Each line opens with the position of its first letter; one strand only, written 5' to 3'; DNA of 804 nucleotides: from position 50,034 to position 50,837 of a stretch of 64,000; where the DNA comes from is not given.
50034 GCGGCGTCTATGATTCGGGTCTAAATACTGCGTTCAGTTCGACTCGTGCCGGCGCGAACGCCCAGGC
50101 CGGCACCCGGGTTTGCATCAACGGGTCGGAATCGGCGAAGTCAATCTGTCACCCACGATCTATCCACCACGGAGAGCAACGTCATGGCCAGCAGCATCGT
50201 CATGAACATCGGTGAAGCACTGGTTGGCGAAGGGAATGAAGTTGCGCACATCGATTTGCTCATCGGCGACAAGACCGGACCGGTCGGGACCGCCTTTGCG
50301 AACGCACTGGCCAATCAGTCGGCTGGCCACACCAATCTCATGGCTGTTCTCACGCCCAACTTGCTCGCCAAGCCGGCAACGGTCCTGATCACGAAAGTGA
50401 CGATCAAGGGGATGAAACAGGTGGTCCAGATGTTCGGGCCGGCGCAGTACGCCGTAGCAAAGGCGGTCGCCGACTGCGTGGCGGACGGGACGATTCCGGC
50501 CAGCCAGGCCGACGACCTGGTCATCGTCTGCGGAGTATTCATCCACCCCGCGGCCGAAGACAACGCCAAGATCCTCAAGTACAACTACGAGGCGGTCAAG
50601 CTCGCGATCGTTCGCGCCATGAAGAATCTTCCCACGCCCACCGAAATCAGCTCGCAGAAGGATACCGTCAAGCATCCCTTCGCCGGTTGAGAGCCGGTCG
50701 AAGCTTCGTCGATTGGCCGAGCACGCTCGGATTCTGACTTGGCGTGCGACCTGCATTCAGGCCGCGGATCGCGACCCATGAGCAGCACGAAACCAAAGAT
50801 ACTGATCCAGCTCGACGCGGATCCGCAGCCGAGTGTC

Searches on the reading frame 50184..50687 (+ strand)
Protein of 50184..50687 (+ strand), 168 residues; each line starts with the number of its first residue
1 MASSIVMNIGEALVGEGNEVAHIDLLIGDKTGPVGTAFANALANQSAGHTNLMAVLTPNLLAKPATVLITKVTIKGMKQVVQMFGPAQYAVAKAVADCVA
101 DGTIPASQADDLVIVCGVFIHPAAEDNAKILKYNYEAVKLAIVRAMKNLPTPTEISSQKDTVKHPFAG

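Call 41: find_related_loci(query=window:50184-50687:+, collection=metagenome_contigs, flank=10000)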
Query seq(168 aa) (168 aa) in metagenome_contigs; peptide patterns used: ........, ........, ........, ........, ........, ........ (x = any residue, [..] = any of these).
600 stretches matched a pattern (row limit reached: there are more); 459 encode a relative of the query (tblastn E <= 1e-3); the best 80 are kept; 80 distinct loci.
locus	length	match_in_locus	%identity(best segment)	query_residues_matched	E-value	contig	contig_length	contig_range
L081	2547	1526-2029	90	1-168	2e-104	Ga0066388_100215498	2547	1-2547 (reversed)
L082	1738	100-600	89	1-167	2e-104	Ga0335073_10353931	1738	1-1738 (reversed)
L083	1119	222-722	89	1-167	3e-106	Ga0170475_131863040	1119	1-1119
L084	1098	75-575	87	1-167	4e-105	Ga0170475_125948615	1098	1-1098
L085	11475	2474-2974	86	1-167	8e-96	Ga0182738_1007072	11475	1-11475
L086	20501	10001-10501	86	1-167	5e-96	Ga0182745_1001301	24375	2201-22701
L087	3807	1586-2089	86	1-168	2e-96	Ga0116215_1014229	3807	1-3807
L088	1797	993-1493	86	1-167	2e-100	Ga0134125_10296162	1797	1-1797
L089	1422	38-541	85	1-168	1e-101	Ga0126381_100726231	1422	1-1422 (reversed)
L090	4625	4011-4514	84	1-168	2e-93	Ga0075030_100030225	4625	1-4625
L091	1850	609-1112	84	1-168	3e-98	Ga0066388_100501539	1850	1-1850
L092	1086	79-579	85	1-167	3e-101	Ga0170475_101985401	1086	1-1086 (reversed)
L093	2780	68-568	84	1-167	3e-95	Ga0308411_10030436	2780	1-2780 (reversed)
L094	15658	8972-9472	84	1-167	8e-93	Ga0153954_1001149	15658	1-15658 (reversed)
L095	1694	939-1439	84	1-167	4e-98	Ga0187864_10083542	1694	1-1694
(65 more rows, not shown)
